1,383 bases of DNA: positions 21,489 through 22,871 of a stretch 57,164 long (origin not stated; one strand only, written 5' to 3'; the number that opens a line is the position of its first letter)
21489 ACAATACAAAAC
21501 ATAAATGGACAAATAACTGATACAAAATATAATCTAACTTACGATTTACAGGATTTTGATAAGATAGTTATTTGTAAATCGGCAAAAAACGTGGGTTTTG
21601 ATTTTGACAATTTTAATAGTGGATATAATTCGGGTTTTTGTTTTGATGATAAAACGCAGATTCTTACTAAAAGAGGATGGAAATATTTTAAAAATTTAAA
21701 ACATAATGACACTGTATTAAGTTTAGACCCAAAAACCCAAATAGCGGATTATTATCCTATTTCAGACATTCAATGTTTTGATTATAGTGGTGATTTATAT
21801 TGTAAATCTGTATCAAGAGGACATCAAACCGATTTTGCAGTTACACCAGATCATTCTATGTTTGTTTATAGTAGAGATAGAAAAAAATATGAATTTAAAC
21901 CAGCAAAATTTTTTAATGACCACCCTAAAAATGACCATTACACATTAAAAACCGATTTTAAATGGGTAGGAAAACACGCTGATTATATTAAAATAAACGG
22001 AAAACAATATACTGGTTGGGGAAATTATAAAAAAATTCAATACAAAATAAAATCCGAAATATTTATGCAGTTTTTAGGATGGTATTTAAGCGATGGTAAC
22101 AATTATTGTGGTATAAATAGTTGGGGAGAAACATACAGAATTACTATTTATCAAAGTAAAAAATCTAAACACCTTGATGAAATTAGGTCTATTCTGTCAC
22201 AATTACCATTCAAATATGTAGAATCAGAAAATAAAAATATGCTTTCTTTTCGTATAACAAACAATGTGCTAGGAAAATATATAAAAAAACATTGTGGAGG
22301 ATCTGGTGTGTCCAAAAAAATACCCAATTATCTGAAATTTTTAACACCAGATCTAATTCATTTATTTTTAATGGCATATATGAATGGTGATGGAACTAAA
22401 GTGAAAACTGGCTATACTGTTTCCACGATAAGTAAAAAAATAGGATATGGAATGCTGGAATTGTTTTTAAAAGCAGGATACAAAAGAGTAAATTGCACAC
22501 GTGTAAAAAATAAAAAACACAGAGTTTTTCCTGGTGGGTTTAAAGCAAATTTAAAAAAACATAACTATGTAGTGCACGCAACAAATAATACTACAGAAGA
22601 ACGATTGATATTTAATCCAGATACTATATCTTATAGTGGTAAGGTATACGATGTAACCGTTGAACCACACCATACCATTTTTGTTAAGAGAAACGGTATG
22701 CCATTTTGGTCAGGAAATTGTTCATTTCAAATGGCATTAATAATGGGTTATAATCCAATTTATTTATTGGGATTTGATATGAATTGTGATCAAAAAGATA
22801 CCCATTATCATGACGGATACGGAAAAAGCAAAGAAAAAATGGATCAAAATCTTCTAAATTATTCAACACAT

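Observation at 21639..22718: Intein inside a DUF115/GT42-like glycosyltransferase, an atypical intein host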

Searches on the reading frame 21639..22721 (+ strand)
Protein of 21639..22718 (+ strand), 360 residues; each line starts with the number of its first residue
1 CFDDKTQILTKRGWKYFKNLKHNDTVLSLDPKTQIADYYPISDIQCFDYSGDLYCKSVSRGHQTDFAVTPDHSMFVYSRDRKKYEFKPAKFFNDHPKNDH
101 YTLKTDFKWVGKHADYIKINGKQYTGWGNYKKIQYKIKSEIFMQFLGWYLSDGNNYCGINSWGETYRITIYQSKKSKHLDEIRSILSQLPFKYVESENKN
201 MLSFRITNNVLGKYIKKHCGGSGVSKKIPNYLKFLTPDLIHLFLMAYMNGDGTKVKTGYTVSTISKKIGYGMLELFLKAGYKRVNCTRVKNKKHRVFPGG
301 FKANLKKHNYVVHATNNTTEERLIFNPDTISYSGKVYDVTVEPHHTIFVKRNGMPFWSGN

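Call 3: search_protein_families(library=pfam, proteins=[window:21639-22718:+], max_evalue=0.01)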
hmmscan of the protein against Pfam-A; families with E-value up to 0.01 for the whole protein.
window:21639-22718:+ (360 aa): 1 family
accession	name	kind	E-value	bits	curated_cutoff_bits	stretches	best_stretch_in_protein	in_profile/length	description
PF14890.11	Intein_splicing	-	5.5e-05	23.4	35.8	1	23-354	20-151/155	Intein splicing domain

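Call 6: search_solved_structures(query=window:21639-22718:+, max_evalue=1, show_alignments=2)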
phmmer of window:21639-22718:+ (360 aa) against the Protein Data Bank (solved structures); distinct sequences matched with E-value up to 1: 3.
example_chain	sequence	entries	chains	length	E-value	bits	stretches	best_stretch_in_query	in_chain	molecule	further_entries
2jmz_A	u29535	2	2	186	0.0041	19.8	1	306-352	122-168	Hypothetical protein MJ0781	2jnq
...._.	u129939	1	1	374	0.011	18.4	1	226-347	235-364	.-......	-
1hds_B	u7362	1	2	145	0.62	12.6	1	173-222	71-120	HEMOGLOBIN S (DEOXY) (BETA CHAIN)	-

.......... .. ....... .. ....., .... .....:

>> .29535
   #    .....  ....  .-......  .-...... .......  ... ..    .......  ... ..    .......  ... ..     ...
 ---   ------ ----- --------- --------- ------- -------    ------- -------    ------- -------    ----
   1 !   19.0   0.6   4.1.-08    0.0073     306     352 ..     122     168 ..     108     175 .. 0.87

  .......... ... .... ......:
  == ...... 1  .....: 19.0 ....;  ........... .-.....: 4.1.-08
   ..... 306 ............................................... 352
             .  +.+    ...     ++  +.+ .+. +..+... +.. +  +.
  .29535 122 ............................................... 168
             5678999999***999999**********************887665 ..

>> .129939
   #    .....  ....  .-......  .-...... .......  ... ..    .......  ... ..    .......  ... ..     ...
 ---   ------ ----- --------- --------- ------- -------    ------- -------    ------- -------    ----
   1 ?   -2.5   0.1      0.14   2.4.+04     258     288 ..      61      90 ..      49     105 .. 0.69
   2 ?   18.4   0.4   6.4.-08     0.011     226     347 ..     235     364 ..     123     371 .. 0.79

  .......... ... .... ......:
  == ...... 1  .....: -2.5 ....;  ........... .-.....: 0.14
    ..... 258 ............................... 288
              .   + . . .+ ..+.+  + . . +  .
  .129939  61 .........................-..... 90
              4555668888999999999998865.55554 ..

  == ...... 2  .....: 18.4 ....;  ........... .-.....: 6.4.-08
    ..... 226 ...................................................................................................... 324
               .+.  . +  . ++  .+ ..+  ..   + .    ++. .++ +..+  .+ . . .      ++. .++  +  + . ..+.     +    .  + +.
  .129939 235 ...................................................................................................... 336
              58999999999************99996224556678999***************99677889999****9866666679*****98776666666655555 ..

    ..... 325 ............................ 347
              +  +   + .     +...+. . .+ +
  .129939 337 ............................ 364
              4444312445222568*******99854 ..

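Call 11: find_homologous_proteins(query=window:21639-22718:+, max_evalue=0.001)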
Query window:21639-22718:+ (360 aa): 10 proteins with E <= 0.001 among 926 candidates.
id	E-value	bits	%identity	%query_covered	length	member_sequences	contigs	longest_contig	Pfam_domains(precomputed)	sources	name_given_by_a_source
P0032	5.7e-110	386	51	100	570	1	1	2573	-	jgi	-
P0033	7.6e-33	133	28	100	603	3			PF03237.22,PF14528.12,PF01079.26,PF13403.12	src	-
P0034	6.0e-28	116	30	100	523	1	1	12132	PF22769.2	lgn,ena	-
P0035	8.2e-28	116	30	100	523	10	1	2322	PF22769.2,PF14528.12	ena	-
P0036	2.7e-24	104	30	100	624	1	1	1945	PF00149.34,PF14528.12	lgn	-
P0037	8.6e-24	103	28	100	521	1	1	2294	PF22769.2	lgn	-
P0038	1.2e-21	96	29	100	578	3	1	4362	PF14528.12,PF03420.19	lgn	-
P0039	1.1e-20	93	27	100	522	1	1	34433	PF22769.2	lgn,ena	-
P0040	1.4e-16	79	30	100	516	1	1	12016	PF14528.12,PF01227.28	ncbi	-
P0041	4.5e-12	64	25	95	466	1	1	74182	PF14528.12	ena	-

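Call 17: search_solved_structures(query=A2, max_evalue=1, show_alignments=2)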
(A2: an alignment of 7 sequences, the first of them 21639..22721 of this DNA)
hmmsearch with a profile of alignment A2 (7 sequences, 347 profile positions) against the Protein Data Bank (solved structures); distinct sequences matched with E-value up to 1: 45.
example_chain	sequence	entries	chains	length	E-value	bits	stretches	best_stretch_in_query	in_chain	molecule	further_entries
2cw7_A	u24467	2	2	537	4.8e-16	62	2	129-311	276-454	Endonuclease PI-PkoII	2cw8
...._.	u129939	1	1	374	1.4e-13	53.9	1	51-292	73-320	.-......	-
7qss_A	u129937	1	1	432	3.9e-13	52.4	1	51-280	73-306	V-type ATP synthase alpha chain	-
6zgq_A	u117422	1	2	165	1.8e-09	40.4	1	6-98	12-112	AceL NrdHF-1-1 Intein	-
7qst_A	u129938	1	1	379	6.8e-08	35.2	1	51-272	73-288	V-type ATP synthase subunit A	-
5akm_A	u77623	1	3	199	3e-05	26.5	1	134-204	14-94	HOMING ENDONUCLEASE I-DMOI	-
1b24_A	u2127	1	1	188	3.4e-05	26.3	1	133-204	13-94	Homing endonuclease I-DmoI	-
4un7_G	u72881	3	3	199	4.1e-05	26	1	134-204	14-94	HOMING ENDONUCLEASE I-DMOI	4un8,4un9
2vs7_A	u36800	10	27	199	4.3e-05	26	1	134-204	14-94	HOMING ENDONUCLEASE I-DMOI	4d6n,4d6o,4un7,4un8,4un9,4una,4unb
2vs8_A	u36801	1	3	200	4.4e-05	25.9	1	134-204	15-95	HOMING ENDONUCLEASE I-DMOI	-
2dch_X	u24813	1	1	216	5.7e-05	25.6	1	127-206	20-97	putative homing endonuclease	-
5o6g_A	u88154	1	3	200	9.9e-05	24.8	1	134-205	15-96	Homing endonuclease I-DmoI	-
5ak9_A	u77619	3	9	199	0.00012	24.5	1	134-204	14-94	HOMING ENDONUCLEASE I-DMOI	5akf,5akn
5o6i_A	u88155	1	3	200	0.00012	24.5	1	133-204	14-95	Homing endonuclease I-DmoI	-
5a0w_A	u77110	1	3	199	0.00029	23.3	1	133-204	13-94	HOMING ENDONUCLEASE I-DMOI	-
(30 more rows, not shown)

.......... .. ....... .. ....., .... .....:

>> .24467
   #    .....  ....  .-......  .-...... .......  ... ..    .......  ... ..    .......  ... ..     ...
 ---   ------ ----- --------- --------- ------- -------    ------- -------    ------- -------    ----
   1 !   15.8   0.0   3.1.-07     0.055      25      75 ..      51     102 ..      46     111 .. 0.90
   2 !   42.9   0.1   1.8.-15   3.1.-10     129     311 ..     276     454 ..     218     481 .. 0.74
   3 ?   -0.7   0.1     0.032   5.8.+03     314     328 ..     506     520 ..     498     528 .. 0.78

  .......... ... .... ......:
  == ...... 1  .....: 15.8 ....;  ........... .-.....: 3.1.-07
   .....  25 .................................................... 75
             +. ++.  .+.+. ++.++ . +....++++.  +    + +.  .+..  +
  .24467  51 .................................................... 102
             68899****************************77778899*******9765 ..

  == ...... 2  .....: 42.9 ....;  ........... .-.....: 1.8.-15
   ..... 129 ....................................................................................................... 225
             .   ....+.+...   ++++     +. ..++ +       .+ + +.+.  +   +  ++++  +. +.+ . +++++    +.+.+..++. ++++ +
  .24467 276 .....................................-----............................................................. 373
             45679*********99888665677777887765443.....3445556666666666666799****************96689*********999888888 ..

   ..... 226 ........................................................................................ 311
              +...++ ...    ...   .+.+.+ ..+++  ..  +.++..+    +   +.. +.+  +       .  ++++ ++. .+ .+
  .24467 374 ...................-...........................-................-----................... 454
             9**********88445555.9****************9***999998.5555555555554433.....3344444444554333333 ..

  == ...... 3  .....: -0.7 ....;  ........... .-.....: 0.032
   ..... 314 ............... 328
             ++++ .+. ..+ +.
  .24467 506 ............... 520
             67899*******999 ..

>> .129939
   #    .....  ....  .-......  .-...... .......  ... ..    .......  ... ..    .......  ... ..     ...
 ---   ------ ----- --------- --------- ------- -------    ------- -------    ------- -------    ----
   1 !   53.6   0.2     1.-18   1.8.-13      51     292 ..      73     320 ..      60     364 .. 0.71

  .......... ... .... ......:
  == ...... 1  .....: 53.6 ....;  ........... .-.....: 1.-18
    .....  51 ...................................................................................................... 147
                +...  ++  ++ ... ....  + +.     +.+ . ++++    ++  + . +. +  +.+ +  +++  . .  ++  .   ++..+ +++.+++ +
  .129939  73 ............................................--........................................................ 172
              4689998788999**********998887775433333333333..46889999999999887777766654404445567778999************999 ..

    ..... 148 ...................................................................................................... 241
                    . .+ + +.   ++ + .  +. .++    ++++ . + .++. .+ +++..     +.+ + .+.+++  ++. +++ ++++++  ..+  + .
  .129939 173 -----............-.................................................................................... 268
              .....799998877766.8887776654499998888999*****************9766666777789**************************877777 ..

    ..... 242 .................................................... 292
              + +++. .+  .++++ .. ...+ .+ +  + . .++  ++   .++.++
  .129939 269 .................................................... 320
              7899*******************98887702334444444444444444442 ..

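Call 18: search_protein_families(library=pfam, alignment_id=A2, max_evalue=0.01)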
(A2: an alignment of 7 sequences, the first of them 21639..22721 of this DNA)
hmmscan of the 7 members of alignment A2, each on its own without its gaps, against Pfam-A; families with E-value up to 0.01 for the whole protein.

A. member 1, window:21639-22721:+ (361 aa): 1 family
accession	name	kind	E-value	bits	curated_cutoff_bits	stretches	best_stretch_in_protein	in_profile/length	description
PF14890.11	Intein_splicing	-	5.6e-05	23.4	35.8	1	23-354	20-151/155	Intein splicing domain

B. families by the number of members that match (of 7 scanned): 6 families
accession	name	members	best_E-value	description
PF14528.11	LAGLIDADG_3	6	7.5e-10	LAGLIDADG-like domain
PF14890.11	Intein_splicing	4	1.3e-05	Intein splicing domain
PF13403.11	Hint_2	2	8.9e-06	Hint domain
PF07591.16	PT-HINT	2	0.0016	Pretoxin HINT domain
PF01079.26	Hint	1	2.8e-05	Hint module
PF01051.27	Rep3_N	1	0.0013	Initiator Replication protein, WH1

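Call 45: find_encoding_contigs(protein=P0032, flank=3000, max_places=3)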
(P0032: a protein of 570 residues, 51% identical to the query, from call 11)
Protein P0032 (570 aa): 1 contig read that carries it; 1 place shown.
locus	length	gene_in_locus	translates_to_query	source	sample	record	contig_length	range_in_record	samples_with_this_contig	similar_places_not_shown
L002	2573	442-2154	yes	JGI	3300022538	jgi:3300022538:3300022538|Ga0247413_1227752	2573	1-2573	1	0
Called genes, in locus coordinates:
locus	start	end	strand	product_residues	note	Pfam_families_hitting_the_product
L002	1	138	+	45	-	?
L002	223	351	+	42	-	-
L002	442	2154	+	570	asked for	-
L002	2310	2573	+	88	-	?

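Call 57: predict_structure(alignment_id=A2)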
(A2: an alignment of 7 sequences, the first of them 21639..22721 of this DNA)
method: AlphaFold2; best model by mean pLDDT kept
length: 361 residues; sequences in the alignment: 7
mean_pLDDT: 87.3   pTM: 0.87
mean pLDDT of the five models: 87.3, 87.1, 85.9, 83.7, 83.2
residues with pLDDT >= 90: 215; 70-90: 107; 50-70: 30; < 50: 9
segments of 3 or more residues with pLDDT < 50: 300-303
pLDDT, mean of each block of 10 residues (from residue 1): 94 94 94 92 94 78 83 90 90 76 90 94 77 93 97 89 87 88 95 90 92 94 88 96 95 86 91 95 86 53 59 79 74 95 90 88 66
secondary structure, 60 per line:
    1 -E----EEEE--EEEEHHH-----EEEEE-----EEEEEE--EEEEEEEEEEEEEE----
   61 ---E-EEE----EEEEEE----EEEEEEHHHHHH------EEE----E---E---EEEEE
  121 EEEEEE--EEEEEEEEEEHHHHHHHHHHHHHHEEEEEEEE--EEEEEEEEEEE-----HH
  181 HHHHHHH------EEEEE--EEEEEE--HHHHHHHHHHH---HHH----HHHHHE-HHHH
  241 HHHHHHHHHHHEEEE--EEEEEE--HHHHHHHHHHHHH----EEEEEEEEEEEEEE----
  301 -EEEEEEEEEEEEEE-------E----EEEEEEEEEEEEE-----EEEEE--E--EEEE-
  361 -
elements in order: E7-10 E13-16 E25-29 E35-40 E43-56 E66-68 E73-78 E83-88 H89-94 E101-103 E116-126 E129-138 H139-152 E153-160 E163-173 H179-187 E194-198 E201-206 H209-219 H230-234 H237-251 E252-255 E258-263 H266-278 E283-296 E302-315 E328-340 E346-350 E356-359

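Call 60: fold_search(model_id=the predicted structure, library=pdb)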
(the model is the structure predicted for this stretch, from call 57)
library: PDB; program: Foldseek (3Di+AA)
matches with E <= 10: 992; with E <= 0.001: 115
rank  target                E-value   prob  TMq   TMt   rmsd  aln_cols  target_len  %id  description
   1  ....                  5.0e-17  1.00  0.61  0.61  10.0       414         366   18  Crystal structure of homing endonuclease-associated TliVMA intein (C1A, d333-339) (released 2022-03-30)
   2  7qss                  7.5e-16  1.00  0.65  0.55   6.6       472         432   16  Crystal structure of homing endonuclease-associated TliVMA intein (C1A) (released 2022-03-30)
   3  7qst                  3.3e-14  1.00  0.61  0.61   6.4       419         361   17  Crystal structure of homing endonuclease-associated PhoVMA intein (C1A) (released 2022-03-30)
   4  2cw7                  3.5e-14  1.00  0.62  0.44  14.0       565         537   12  Crystal structure of intein homing endonuclease II (released 2006-04-18)
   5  1vde_A                4.9e-14  1.00  0.53  0.46  20.1       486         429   11  PI-SCEI, A HOMING ENDONUCLEASE WITH PROTEIN SPLICING ACTIVITY (released 1998-04-08)
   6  1dq3                  1.1e-13  1.00  0.63  0.51  10.3       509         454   12  CRYSTAL STRUCTURE OF AN ARCHAEAL INTEIN-ENCODED HOMING ENDONUCLEASE PI-PFUI (released 2000-07-05)
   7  1ef0_A                1.1e-13  1.00  0.52  0.46  20.1       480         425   11  CRYSTAL STRUCTURE OF PI-SCEI MINIPRECURSOR (released 2000-06-07)
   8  1vde_B                2.5e-13  1.00  0.53  0.46  20.2       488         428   12  PI-SCEI, A HOMING ENDONUCLEASE WITH PROTEIN SPLICING ACTIVITY (released 1998-04-08)
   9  1jva_B                3.7e-12  1.00  0.53  0.46  20.6       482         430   10  CRYSTAL STRUCTURE OF THE VMA1-DERIVED ENDONUCLEASE BEARING THE N AND C EXTEIN PROPEPTIDES (released 2002-08-29)
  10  1lwt_A                5.6e-12  1.00  0.54  0.45  20.4       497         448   11  Crystal structure of the intein homing endonuclease PI-SceI bound to its substrate DNA (Ca2+ free) (released 2002-09-27)
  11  1jva_A                1.2e-11  1.00  0.53  0.46  21.4       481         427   10  CRYSTAL STRUCTURE OF THE VMA1-DERIVED ENDONUCLEASE BEARING THE N AND C EXTEIN PROPEPTIDES (released 2002-08-29)
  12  1dfa                  1.2e-11  1.00  0.50  0.46  21.3       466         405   13  CRYSTAL STRUCTURE OF PI-SCEI IN C2 SPACE GROUP (released 1999-12-08)
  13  1um2_B                3.2e-11  1.00  0.52  0.46  21.2       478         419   10  Crystal Structure of the Vma1-Derived Endonuclease with the Ligated Extein Segment (released 2004-09-22)
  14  1um2_A                3.8e-11  1.00  0.54  0.47  20.8       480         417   10  Crystal Structure of the Vma1-Derived Endonuclease with the Ligated Extein Segment (released 2004-09-22)
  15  1ef0_B                1.9e-10  1.00  0.49  0.46  21.0       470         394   10  CRYSTAL STRUCTURE OF PI-SCEI MINIPRECURSOR (released 2000-06-07)
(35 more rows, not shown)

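Call 63: search_protein_families(library=phrogs, proteins=[window:21639-22718:+], max_evalue=0.001)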
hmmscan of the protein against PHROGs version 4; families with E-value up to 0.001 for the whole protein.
window:21639-22718:+ (360 aa): 1 family
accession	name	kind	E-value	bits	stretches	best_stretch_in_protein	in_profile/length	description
phrog_85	-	DNA, RNA and nucleotide metabolism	8.9e-05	22.2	1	1-86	89-174/866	thymidylate synthase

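Call 64: search_protein_families(library=ncbifam, proteins=[window:21639-22718:+], max_evalue=0.01)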
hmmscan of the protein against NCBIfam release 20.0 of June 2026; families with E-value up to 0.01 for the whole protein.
window:21639-22718:+ (360 aa): 1 family
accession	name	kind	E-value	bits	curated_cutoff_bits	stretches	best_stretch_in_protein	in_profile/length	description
NF011303.0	PRK14715.1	equivalog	1.2e-06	25.9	1585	1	132-265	1110-1239/1627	DNA-directed DNA polymerase II large subunit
